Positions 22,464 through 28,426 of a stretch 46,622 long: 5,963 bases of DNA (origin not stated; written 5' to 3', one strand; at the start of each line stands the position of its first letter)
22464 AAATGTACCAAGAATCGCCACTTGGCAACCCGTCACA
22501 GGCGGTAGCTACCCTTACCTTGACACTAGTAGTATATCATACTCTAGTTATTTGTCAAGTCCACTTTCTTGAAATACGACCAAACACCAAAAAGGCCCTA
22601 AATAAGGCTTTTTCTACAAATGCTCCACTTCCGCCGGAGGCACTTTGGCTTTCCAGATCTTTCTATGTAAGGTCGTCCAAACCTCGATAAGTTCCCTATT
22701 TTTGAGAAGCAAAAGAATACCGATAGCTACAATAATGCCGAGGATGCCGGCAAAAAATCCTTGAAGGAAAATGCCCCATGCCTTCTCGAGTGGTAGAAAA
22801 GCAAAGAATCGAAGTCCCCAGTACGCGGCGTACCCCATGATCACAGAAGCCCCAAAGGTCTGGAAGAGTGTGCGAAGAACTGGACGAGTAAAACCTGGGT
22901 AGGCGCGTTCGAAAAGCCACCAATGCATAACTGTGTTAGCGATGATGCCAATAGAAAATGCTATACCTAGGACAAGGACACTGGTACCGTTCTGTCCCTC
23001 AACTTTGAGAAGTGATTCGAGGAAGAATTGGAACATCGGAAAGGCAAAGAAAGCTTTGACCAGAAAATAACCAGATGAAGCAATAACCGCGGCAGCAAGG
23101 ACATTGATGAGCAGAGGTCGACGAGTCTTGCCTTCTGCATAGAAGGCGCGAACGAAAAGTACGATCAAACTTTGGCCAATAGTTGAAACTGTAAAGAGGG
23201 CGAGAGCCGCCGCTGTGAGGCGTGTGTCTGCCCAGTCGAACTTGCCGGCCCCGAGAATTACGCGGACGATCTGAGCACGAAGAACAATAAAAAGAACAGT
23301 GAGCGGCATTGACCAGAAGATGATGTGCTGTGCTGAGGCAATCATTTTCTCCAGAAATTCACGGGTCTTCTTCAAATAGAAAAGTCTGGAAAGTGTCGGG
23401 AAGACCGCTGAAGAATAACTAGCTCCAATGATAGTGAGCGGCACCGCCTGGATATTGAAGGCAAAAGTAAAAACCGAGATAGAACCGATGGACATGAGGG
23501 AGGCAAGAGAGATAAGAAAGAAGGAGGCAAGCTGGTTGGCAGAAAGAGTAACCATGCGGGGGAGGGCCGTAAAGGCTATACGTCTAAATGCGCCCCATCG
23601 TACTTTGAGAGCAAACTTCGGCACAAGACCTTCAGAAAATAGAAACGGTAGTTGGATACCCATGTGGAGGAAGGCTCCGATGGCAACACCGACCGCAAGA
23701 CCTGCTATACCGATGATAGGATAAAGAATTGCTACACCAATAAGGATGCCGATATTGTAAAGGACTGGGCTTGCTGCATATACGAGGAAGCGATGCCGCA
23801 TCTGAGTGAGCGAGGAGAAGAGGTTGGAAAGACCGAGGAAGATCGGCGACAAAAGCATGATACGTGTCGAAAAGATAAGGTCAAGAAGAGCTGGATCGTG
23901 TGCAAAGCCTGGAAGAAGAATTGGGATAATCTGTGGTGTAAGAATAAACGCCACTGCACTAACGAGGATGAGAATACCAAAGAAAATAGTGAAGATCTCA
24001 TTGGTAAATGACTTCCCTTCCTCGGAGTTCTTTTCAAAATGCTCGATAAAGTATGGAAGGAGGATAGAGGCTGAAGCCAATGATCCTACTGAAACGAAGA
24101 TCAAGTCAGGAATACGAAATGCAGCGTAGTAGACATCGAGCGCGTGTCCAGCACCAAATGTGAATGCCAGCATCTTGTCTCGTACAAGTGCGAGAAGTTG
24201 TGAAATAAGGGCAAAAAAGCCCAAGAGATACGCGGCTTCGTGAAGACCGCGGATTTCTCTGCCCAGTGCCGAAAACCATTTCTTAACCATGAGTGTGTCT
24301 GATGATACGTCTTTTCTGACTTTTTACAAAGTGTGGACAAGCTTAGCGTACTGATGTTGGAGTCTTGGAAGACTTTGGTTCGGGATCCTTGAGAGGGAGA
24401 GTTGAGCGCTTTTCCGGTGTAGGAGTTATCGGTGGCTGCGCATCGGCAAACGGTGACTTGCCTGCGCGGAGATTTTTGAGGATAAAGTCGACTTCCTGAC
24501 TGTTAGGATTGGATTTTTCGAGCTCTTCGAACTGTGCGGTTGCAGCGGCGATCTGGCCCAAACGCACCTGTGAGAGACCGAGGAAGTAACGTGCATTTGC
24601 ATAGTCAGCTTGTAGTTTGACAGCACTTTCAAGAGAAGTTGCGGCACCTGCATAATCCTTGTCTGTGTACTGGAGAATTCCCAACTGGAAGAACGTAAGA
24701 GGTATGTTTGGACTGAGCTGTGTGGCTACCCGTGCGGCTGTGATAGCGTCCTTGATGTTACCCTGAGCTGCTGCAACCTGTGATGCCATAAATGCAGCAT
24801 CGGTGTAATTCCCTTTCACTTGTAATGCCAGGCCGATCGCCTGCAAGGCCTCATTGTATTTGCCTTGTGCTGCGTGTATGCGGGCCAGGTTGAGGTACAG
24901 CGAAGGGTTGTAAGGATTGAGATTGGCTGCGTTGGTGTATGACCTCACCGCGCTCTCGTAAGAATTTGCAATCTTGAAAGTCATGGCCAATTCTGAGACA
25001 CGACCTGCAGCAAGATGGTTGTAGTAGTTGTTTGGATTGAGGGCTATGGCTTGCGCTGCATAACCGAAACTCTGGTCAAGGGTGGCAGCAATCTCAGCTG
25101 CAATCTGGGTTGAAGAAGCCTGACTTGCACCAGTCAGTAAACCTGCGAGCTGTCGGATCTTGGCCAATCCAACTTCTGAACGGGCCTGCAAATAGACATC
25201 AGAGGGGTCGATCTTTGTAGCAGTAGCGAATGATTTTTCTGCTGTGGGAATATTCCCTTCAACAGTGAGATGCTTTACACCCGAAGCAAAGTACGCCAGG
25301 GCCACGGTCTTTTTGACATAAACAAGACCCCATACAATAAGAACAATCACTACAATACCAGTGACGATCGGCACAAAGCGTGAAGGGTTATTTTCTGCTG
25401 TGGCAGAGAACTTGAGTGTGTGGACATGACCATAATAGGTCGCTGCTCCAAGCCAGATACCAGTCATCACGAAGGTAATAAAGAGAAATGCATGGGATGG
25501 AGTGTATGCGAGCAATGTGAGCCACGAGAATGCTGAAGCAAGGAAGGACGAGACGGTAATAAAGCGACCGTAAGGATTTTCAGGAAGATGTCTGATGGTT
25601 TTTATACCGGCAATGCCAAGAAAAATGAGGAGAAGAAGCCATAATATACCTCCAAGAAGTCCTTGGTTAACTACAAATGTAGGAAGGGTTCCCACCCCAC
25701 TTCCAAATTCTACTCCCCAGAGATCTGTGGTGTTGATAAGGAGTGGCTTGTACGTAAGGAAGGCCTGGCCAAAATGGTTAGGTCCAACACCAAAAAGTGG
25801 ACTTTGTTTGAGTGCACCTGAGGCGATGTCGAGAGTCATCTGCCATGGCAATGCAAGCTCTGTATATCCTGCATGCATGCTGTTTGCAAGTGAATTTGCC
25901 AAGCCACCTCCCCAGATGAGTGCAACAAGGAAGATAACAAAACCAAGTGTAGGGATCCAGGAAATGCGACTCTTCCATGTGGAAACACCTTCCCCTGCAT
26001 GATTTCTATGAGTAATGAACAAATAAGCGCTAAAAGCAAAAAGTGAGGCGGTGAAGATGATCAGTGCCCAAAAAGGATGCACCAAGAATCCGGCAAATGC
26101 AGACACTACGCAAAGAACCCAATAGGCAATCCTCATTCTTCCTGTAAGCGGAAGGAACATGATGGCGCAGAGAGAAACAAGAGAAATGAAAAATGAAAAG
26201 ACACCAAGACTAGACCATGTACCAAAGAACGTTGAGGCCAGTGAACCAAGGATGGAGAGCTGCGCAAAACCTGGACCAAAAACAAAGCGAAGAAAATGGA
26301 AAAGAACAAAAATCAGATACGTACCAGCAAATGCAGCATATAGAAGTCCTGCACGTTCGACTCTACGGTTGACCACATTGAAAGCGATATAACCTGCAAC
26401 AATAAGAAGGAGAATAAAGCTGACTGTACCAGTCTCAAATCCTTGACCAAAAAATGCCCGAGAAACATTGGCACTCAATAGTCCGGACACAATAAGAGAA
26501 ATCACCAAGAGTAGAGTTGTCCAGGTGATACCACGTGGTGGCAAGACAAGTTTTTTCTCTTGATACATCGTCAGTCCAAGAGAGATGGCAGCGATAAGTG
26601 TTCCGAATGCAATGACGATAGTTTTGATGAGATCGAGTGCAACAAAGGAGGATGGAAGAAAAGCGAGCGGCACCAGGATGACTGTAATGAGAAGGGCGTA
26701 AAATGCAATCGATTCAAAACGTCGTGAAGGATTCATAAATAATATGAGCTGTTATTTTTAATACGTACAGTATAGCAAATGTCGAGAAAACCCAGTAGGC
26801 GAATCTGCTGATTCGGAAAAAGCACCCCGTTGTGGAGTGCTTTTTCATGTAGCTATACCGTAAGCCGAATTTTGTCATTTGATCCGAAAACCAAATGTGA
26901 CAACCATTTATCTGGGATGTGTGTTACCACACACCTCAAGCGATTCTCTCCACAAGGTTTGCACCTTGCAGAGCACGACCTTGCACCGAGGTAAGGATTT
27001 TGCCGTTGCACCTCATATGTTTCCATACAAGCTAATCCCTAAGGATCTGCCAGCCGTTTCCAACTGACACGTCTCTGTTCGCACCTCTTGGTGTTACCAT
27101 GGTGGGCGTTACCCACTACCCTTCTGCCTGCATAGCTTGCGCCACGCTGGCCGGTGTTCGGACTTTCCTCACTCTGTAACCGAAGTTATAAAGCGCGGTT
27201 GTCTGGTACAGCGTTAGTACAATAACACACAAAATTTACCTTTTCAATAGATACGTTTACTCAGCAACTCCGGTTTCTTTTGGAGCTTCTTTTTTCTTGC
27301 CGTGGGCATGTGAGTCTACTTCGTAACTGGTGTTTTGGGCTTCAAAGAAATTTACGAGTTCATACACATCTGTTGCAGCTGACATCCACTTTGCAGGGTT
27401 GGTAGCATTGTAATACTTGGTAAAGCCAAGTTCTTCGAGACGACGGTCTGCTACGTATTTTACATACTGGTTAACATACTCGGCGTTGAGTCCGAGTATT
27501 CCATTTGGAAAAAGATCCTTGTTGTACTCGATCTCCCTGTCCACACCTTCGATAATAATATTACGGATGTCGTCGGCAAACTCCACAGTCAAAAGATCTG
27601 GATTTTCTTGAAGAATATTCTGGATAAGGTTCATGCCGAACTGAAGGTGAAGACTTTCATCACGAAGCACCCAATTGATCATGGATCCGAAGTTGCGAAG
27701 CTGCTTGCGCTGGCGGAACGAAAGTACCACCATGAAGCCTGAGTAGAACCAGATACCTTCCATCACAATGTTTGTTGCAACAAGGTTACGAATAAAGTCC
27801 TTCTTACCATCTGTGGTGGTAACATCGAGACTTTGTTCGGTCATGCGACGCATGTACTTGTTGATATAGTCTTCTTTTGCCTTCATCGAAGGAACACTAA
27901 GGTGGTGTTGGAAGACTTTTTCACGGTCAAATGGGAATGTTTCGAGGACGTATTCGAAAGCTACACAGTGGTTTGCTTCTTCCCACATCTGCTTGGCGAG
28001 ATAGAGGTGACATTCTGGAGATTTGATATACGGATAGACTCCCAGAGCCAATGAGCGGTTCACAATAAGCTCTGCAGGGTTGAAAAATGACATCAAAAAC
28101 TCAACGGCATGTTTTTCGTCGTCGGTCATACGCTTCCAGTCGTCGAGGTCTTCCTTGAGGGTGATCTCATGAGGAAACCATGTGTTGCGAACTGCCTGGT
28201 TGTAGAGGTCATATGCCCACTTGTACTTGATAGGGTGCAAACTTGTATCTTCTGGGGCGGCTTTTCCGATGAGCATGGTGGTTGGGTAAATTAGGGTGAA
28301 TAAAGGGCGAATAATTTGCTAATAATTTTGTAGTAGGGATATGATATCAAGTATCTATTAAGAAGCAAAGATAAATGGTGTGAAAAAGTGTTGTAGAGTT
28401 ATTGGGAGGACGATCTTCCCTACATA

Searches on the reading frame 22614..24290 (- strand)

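Call 94: search_protein_families(library=pfam, proteins=[window:22614-24290:-], max_evalue=0.00001)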
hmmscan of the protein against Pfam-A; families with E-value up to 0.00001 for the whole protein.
window:22614-24290:- (558 aa): 1 family
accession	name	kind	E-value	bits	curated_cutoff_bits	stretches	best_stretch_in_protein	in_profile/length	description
PF03023.19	MurJ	-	2.8e-64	217.8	27.4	1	42-500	2-442/451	Lipid II flippase MurJ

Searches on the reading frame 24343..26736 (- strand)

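Call 94: search_protein_families(library=pfam, proteins=[window:24343-26736:-], max_evalue=0.00001)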
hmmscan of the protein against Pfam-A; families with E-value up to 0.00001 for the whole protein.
window:24343-26736:- (797 aa): 9 families
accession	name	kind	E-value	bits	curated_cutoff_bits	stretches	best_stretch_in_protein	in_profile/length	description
PF07719.23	TPR_2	-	5.4e-16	57.8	27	0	613-640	3-30/34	Tetratricopeptide repeat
PF13414.12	TPR_11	-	3.5e-14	52.6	26.8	0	591-625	8-42/42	TPR repeat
PF14559.12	TPR_19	-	3.9e-12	46.7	25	1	591-639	5-53/68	Tetratricopeptide repeat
PF13432.12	TPR_16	-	6.5e-12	46.1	32.7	0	684-745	2-63/65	Tetratricopeptide repeat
PF13428.12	TPR_14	-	3.1e-09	37.1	23.5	0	611-651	1-41/44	Tetratricopeptide repeat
PF13371.12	TPR_9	-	3.9e-09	36.8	35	0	592-654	10-72/73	Tetratricopeptide repeat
PF00515.34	TPR_1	-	2.8e-08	33.7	27.8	0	613-643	3-33/34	Tetratricopeptide repeat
PF13181.12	TPR_8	-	4.2e-08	33.2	25.7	0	612-642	2-32/34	Tetratricopeptide repeat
PF23914.1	TPR_CcmH_CycH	-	6.9e-06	26.4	42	0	649-746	54-154/158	Cytochrome c-type biogenesis protein H TPR domain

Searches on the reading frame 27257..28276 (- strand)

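Call 94: search_protein_families(library=pfam, proteins=[window:27257-28276:-], max_evalue=0.00001)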
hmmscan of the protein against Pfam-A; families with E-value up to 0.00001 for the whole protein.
window:27257-28276:- (339 aa): 1 family
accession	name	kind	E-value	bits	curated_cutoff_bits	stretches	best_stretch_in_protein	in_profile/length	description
PF00268.27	Ribonuc_red_sm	-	5.2e-78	262.7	33.6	1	13-294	4-281/281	Ribonucleotide reductase, small chain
